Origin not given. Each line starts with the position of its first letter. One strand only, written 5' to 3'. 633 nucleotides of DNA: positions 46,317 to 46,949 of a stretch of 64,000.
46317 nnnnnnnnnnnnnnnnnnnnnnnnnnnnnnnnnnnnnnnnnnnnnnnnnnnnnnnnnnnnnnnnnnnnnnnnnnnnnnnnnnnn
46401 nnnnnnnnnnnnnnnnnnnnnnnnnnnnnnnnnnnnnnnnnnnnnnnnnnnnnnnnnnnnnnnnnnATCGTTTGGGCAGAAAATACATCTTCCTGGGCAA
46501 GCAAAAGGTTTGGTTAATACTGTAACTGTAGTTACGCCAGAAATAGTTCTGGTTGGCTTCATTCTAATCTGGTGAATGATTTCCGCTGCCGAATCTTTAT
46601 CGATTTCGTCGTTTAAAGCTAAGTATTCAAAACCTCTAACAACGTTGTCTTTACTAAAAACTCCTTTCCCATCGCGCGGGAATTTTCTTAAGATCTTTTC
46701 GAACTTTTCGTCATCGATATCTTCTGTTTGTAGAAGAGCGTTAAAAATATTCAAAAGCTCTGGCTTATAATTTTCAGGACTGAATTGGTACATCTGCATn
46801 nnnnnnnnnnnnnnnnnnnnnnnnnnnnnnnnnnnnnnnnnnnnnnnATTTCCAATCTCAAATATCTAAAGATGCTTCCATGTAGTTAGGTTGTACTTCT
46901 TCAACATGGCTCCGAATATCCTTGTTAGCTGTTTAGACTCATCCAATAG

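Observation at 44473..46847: A bacterial Elp3 homolog with an N-terminal extension is translationally coupled to folA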

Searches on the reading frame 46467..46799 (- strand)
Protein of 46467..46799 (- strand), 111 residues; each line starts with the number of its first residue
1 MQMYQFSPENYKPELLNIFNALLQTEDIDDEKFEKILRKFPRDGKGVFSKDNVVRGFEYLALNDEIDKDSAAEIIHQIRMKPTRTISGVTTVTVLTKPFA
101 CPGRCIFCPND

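Call 39: search_solved_structures(query=window:46467-46799:-, max_evalue=10, show_alignments=5)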
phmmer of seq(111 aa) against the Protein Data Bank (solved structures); distinct sequences matched with E-value up to 10: 38.
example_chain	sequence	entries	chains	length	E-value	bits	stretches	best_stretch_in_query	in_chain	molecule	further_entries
6iaz_A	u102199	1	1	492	1.2e-07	34.9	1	73-110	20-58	Histone acetyltransferase, ELP3 family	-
6ia6_A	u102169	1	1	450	1.5e-07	34.7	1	80-110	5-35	ELP3 family, ELP3 family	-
6ia8_A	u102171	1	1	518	1.8e-07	34.4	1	74-110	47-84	Histone acetyltransferase, ELP3 family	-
5l7l_A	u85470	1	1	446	2.3e-07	34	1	81-110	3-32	ELP3 family, ELP3 family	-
6iad_A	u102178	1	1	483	2.4e-07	34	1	74-110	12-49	Histone acetyltransferase, ELP3 family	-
5l7j_A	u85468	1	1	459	2.5e-07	34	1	81-110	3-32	ELP3 family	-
8avg_C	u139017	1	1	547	0.0045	20.3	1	74-109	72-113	Elongator complex protein 3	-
6qk7_C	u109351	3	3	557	0.011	19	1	74-109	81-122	Elongator complex protein 3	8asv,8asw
8ptx_C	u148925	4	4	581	0.022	18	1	75-109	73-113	Elongator complex protein 3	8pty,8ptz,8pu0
6fzz_A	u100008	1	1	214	0.054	16.8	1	11-49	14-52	Virulent strain associated lipoprotein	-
3igo_A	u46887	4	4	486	0.091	16.1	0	24-69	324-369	Calmodulin-domain protein kinase 1 | Calmodulin-domain protein kinase 1, putative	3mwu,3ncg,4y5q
9d8s_A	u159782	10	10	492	0.095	16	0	24-69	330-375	Calmodulin-domain protein kinase 1 | Non-specific serine/threonine protein kinase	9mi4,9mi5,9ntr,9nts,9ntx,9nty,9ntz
8aht_A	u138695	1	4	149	0.27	14.5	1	13-67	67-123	Calmodulin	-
4rgj_A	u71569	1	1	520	0.38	14.1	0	25-72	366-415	Calcium-dependent protein kinase 4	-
4qox_A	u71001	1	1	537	0.44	13.9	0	25-72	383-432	Calcium-dependent protein kinase 4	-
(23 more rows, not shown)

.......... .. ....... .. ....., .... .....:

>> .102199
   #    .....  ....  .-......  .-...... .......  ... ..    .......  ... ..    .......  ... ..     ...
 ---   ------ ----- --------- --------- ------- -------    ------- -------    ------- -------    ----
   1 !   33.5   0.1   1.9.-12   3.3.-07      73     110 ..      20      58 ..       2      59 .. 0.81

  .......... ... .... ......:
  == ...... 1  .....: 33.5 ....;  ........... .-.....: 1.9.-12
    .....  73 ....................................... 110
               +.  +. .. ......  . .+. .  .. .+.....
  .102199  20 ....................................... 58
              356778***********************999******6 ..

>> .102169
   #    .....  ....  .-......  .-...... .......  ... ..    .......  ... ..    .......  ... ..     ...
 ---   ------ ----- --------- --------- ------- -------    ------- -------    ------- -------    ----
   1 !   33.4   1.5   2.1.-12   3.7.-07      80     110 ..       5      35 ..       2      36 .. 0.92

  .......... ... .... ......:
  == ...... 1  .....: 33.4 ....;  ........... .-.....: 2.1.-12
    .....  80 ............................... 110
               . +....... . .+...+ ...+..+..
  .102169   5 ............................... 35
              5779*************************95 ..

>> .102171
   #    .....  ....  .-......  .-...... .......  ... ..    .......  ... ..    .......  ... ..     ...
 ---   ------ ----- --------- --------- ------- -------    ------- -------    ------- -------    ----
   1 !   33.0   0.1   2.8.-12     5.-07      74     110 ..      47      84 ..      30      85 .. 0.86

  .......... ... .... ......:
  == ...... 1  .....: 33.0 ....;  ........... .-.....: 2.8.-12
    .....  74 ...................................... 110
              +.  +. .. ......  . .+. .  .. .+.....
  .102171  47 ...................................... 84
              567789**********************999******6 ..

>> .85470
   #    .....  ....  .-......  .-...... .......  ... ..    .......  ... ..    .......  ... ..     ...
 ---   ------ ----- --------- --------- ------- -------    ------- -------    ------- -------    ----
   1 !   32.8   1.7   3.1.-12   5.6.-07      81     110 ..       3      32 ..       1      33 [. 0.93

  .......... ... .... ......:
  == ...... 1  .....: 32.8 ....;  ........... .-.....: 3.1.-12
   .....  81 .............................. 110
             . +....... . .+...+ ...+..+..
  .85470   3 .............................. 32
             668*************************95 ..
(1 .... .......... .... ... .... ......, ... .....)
